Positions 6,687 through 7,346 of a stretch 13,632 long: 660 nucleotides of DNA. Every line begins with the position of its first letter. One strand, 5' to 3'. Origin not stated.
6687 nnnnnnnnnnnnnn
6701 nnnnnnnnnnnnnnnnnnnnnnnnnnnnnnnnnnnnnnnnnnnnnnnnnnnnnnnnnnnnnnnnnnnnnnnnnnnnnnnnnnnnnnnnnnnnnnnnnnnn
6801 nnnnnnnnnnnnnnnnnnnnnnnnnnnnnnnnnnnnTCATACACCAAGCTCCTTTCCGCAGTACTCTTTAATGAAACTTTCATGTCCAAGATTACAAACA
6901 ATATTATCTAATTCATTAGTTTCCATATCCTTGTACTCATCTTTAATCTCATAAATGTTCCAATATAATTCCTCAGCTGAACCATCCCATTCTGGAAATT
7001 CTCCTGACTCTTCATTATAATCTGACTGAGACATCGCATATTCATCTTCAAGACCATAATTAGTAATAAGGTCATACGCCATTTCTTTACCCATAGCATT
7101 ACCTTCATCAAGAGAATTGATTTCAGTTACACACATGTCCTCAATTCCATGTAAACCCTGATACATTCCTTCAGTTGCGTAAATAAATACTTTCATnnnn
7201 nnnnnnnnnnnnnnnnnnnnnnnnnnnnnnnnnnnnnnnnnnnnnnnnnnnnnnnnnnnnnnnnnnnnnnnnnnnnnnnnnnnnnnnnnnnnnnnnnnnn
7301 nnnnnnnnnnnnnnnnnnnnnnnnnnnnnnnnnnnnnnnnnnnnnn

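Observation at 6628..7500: Cluster of three strongly acidic small proteins: candidate DNA mimics or anti-restriction module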

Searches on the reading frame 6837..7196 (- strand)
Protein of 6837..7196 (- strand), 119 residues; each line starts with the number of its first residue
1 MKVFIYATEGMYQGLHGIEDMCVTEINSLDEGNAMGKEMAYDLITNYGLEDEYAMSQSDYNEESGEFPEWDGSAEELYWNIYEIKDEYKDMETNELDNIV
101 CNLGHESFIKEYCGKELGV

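Call 5: search_protein_families(library=pfam, proteins=[window:6837-7196:-], max_evalue=0.1)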
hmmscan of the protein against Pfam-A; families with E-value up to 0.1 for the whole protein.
window:6837-7196:- (119 aa): 0 families

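Call 6: search_protein_families(library=phrogs, proteins=[window:6837-7196:-], max_evalue=0.1)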
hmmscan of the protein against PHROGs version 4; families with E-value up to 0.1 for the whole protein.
window:6837-7196:- (119 aa): 0 families

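Call 14: search_dna_similar(query=window:6837-7196:-, collection=phages, mode=protein, max_evalue=1)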
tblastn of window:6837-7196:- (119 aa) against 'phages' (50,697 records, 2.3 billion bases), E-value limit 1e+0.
No match.

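Call 16: find_homologous_proteins(query=window:6837-7196:-, max_evalue=0.01)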
Query window:6837-7196:- (119 aa): 8 proteins with E <= 0.01 among 9 candidates.
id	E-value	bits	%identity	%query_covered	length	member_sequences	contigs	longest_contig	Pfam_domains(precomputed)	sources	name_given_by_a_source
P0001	2.4e-67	243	91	100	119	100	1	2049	-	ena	-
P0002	2.8e-67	242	91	100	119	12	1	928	-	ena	-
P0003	1.5e-63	230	84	100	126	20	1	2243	-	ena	-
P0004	1.6e-21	95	46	98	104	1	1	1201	-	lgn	-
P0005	6.9e-21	93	49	98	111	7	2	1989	-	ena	-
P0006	3.1e-19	87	44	98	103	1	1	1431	-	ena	-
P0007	7.4e-18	83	47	97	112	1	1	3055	-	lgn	-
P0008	1.1e-9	56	37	95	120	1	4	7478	-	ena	-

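Call 18: find_encoding_contigs(protein=P0008, flank=8000)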
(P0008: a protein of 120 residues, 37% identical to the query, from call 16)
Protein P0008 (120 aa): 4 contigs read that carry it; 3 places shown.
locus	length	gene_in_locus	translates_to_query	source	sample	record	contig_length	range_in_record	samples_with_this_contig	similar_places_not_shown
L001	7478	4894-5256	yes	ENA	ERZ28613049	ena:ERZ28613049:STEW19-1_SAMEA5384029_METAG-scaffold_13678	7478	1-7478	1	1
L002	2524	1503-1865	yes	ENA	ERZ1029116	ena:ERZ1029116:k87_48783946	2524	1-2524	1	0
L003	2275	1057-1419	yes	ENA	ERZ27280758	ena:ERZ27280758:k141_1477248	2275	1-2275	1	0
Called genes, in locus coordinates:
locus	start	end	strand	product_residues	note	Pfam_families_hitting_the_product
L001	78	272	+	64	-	-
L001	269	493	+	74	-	-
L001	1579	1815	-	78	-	-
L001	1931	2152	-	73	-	-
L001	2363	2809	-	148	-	-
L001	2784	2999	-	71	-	-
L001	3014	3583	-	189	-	-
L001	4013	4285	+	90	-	-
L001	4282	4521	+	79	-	-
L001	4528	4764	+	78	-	-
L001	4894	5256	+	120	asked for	-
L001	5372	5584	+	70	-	-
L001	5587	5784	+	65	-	-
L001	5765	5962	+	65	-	-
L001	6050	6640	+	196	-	-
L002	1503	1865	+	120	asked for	-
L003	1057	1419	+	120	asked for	-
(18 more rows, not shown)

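Call 20: find_encoding_contigs(protein=P0007, flank=8000)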
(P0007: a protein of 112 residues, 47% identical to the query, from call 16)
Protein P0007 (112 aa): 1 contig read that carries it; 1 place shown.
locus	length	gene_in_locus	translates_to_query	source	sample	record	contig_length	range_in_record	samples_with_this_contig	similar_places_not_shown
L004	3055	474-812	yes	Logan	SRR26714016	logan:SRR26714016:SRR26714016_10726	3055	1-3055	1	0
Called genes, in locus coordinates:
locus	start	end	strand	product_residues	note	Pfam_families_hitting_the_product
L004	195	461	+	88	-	-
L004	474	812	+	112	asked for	-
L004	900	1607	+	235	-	-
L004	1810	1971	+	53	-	-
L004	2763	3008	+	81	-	-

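Call 21: find_encoding_contigs(protein=P0003, flank=8000)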
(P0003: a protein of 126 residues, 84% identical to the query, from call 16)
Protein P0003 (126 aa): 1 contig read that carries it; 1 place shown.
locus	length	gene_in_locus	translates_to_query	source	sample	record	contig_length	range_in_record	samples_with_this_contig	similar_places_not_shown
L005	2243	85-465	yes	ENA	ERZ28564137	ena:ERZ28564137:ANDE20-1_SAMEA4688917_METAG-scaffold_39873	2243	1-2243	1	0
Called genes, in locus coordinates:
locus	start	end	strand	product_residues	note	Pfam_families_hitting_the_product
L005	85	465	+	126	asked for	-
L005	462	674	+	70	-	-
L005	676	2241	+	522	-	?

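Call 31: predict_structure(alignment_id=A1)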
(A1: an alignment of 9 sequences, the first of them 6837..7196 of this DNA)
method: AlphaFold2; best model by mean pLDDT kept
length: 119 residues; sequences in the alignment: 9
mean_pLDDT: 86.5   pTM: 0.79
mean pLDDT of the five models: 86.5, 85.9, 85.2, 84.7, 84.0
residues with pLDDT >= 90: 66; 70-90: 43; 50-70: 9; < 50: 1
segments of 3 or more residues with pLDDT < 50: none
pLDDT, mean of each block of 10 residues (from residue 1): 91 67 96 93 87 77 76 77 96 96 94 88
secondary structure, 60 per line:
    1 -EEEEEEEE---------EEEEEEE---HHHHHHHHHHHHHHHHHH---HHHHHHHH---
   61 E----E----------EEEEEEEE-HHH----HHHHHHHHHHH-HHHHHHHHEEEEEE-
elements in order: E2-9 E19-25 H29-46 H50-57 E77-84 H93-103 H105-112 E113-118

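Call 32: search_protein_representatives(alignment_id=A1)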
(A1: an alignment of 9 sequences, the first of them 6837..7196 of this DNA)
Query: 9 sequences, 112 profile positions. Proteins with E-value up to 0.001 (for the whole library): 469; up to 1e-10: 174; up to 1e-30: 1. The best 150 are listed.
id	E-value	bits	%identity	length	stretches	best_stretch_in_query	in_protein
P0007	1.6e-40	154.0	-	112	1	1-111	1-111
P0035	3.8e-30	120.6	-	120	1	1-108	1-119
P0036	5.4e-30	120.1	-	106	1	1-109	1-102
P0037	1.3e-29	118.9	-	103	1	1-110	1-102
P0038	8.6e-28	113.0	-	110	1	1-109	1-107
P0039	2.0e-27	111.9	-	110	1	2-110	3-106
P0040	1.2e-26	109.3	-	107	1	1-109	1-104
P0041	3.0e-26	108.1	-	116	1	1-108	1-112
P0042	6.7e-25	103.7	-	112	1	1-110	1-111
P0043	1.5e-24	102.6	-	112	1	1-108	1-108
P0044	2.2e-24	102.1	-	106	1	1-110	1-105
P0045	1.1e-23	99.8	-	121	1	1-109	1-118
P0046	4.5e-23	97.8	-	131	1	2-109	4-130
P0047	1.1e-22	96.6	-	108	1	1-108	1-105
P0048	1.3e-22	96.3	-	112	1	1-109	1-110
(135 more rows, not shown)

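Call 36: search_solved_structures(query=A3, max_evalue=10, show_alignments=2)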
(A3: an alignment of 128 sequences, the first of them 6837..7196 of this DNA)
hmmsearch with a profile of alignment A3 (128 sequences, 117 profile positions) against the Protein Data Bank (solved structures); distinct sequences matched with E-value up to 10: 5.
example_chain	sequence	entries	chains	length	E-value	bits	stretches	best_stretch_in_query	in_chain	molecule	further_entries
7b9v_G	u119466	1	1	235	1.2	12.8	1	22-89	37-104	Pre-mRNA-splicing factor ISY1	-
5gmk_H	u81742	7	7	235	1.2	12.8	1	22-89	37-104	Pre-mRNA-splicing factor ISY1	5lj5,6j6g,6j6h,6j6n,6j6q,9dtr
5lj3_G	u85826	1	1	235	1.2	12.8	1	22-89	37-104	ISY1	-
8kc0_A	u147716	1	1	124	1.5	12.5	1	24-89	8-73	De novo design protein -NB8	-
1gpj_A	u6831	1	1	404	2.4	11.8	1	17-114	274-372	Glutamyl-tRNA reductase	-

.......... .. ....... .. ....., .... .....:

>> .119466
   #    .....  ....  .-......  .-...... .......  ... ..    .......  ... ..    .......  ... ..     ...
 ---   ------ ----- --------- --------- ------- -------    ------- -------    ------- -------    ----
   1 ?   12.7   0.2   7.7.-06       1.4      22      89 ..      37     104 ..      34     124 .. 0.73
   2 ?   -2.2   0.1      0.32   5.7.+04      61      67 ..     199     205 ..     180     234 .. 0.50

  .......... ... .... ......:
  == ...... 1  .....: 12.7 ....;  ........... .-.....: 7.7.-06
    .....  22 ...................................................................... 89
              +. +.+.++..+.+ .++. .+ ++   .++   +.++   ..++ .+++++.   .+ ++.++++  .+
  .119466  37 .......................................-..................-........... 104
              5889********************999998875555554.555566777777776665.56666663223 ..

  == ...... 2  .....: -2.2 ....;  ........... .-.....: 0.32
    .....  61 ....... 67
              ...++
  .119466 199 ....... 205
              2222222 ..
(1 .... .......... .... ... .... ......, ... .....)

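Call 37: search_protein_families(library=pfam, alignment_id=A3, max_evalue=0.01)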
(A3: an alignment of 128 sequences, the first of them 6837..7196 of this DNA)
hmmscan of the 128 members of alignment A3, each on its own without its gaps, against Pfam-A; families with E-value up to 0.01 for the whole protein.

A. member 1, window:6837-7196:- (119 aa): 0 families

B. families by the number of members that match (of 128 scanned): 8 families
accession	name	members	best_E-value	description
PF21918.1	cas_Cpf1_2nd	1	0.00049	CRISPR-associated endonuclease Cpf1 REC2 domain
PF06988.16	NifT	1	0.001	NifT/FixU protein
PF09910.14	DUF2139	1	0.0014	Uncharacterized protein conserved in archaea (DUF2139)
PF00709.27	Adenylsucc_synt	1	0.0064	Adenylosuccinate synthetase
PF09820.16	AAA-ATPase_like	1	0.0066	Predicted AAA-ATPase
PF03505.20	Clenterotox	1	0.0077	Clostridium enterotoxin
PF07129.17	DUF1381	1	0.0077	Protein of unknown function (DUF1381)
PF13670.12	PepSY_2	1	0.0079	Peptidase propeptide and YPEB domain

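Call 39: search_protein_families(library=phrogs, alignment_id=A3, max_evalue=0.001)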
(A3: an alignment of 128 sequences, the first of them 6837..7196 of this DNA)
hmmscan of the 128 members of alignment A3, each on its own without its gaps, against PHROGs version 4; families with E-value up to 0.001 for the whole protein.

A. member 1, window:6837-7196:- (119 aa): 0 families

B. families by the number of members that match (of 128 scanned): 1 family
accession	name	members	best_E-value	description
phrog_16482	-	1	0.00085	-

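Call 44: fold_search(model_id=the predicted structure, library=viral)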
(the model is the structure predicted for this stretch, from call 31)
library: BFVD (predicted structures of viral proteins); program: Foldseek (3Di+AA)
matches with E <= 10: 894; with E <= 0.001: 2
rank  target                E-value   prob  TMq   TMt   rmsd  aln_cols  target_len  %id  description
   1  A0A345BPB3            1.5e-05  1.00  0.73  0.68   5.6       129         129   26  (no name in the UniProt tables at hand)
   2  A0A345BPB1            6.8e-04  1.00  0.45  0.53   8.5       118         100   22  (no name in the UniProt tables at hand)
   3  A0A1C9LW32            9.6e-03  1.00  0.48  0.53   7.0       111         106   20  (no name in the UniProt tables at hand)
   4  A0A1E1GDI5            3.2e-02  0.98  0.43  0.54   5.9        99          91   20  (no name in the UniProt tables at hand)
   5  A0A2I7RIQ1            4.6e-02  0.90  0.43  0.43   5.8        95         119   17  (no name in the UniProt tables at hand)
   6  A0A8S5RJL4            8.7e-02  0.38  0.32  0.37   7.3        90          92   18  DUF7336 domain-containing protein [virus sp. ctHG14]
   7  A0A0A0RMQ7            9.9e-02  0.15  0.23  0.19  14.9       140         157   13  Uncharacterized protein [Bacillus phage Mater]
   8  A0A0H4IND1            1.5e-01  0.21  0.24  0.35  10.2        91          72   11  Uncharacterized protein [Pseudoalteromonas phage H101]
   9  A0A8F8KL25            1.9e-01  0.35  0.26  0.25  11.5       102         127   10  Uncharacterized protein [Clandestinovirus]
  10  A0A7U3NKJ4            1.9e-01  0.14  0.26  0.17  13.7       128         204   16  Uncharacterized protein [Bacillus phage Kirov]
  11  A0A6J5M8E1            2.1e-01  0.20  0.30  0.26  11.8       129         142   17  Uncharacterized protein [uncultured Caudovirales phage]
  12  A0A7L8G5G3            2.1e-01  0.15  0.23  0.18   8.8        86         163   13  (no name in the UniProt tables at hand)
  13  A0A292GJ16            2.2e-01  0.20  0.26  0.31  11.9        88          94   16  (no name in the UniProt tables at hand)
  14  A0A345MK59            2.5e-01  0.13  0.22  0.20  11.6        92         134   18  Uncharacterized protein [Bacillus phage BSP38]
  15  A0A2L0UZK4            2.9e-01  0.44  0.40  0.50  10.0        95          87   12  Uncharacterized protein [Agrobacterium phage Atu_ph07]
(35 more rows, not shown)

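Call 53: search_protein_families(library=ncbifam, proteins=[window:6837-7196:-], max_evalue=0.05)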
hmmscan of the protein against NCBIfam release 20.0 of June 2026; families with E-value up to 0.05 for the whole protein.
window:6837-7196:- (119 aa): 0 families

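Call 73: find_related_loci(query=A1, collection=viral_contigs, flank=6000)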
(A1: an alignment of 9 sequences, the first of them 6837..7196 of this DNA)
Query A1 (119 aa) in viral_contigs; peptide patterns used: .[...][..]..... (x = any residue, [..] = any of these).
11 stretches matched a pattern; 7 encode a relative of the query (tblastn E <= 1e-3); 7 distinct loci.
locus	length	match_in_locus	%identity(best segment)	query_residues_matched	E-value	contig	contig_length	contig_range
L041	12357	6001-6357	95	1-119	5e-74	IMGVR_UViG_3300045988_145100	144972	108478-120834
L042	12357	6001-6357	94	1-119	2e-73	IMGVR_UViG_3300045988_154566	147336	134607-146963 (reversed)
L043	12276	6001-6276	46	1-105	2e-23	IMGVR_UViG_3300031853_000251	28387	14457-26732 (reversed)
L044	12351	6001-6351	35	1-113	2e-15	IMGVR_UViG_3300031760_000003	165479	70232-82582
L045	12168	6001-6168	45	5-59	5e-10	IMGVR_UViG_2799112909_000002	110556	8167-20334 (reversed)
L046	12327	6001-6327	31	3-92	3e-8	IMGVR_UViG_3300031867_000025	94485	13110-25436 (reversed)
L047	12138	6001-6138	39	2-47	8e-6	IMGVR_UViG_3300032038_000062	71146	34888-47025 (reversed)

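Call 88: fold_search(model_id=the predicted structure, library=pdb)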
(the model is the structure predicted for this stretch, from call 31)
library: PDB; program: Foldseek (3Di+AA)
matches with E <= 10: 176; with E <= 0.001: 0
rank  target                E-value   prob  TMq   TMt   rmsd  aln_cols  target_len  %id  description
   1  2hfq_MODEL_1_A        7.9e-01  0.11  0.26  0.33   7.7       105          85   11  NMR structure of protein NE1680 from Nitrosomonas europaea: Northeast Structural Genomics Consortium target Ne (released 2006-09-19)
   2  4v9f_6                1.2e+00  0.10  0.23  0.37   4.1        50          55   12  The re-refined crystal structure of the Haloarcula marismortui large ribosomal subunit at 2.4 Angstrom resolution: mor (released 2014-07-09)
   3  8gkr_A                1.2e+00  0.07  0.23  0.09   6.6        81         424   11  Crystal structure of human DNA polymerase eta incorporating 5F-dUTP across dA (released 2023-09-20)
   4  8dq0_D                1.2e+00  0.05  0.14  0.08   9.2        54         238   15  Quorum-sensing receptor RhlR bound to PqsE (released 2022-12-07)
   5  6m7v_A                1.3e+00  0.12  0.29  0.10   6.7        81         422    7  Human DNA polymerase eta extension complex with cdA at the -1 position (released 2018-09-12)
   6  7fao_A                1.6e+00  0.13  0.29  0.34   9.8       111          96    9  Top7 surface mutant K42A Q43A K46A K57S K58S, and I68R (released 2022-05-18)
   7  6d0m_A                1.6e+00  0.10  0.29  0.10   5.7        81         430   11  Polymerase Eta post-insertion binary complex with cytarabine (AraC) (released 2018-09-05)
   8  6q02_A                1.7e+00  0.10  0.28  0.10   6.1        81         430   10  Polymerase Eta-catalyzed insertion of the mismatched A opposite template cytarabine (AraC) residue (released 2019-11-20)
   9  1qys                  2.2e+00  0.08  0.26  0.31  10.8       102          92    9  Crystal structure of Top7: A computationally designed protein with a novel fold (released 2003-11-25)
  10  3vri_A                2.2e+00  0.02  0.17  0.09  11.9       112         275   11  HLA-B*57:01-RVAQLENVYI in complex with abacavir (released 2012-05-30)
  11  6uqi_A                2.3e+00  0.05  0.22  0.09   7.2        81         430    9  Crystal structure of Q38A human DNA polymerase eta bound with 8-oxoadenine (oxoA) and non-hydrolyzable dGTP analog (dG (released 2020-10-28)
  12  6skf_BT               2.3e+00  0.04  0.22  0.29   9.3        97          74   18  Cryo-EM Structure of T. kodakarensis 70S ribosome (released 2020-07-29)
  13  5l10_C                2.3e+00  0.02  0.18  0.15  14.3       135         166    4  Crystal Structure of N-Acylhomoserine Lactone Dependent LuxR Family Transcriptionl Factor CepR2 from Burkholderia ceno (released 2016-10-26)
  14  1w9g_A                2.5e+00  0.06  0.29  0.32  14.6       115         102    9  Structure of ERH (Enhencer of Rudimentary Gene) (released 2005-04-06)
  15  6m7t_A                2.5e+00  0.05  0.24  0.09   6.7        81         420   10  Human DNA polymerase eta in a non-productive ternary complex with Ca2+ and dTTP oppositing cdA (released 2018-09-12)
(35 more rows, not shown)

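Call 97: search_protein_families(library=padloc, proteins=[window:6837-7196:-], max_evalue=0.01)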
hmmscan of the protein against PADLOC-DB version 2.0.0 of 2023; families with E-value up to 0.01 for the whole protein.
window:6837-7196:- (119 aa): 0 families
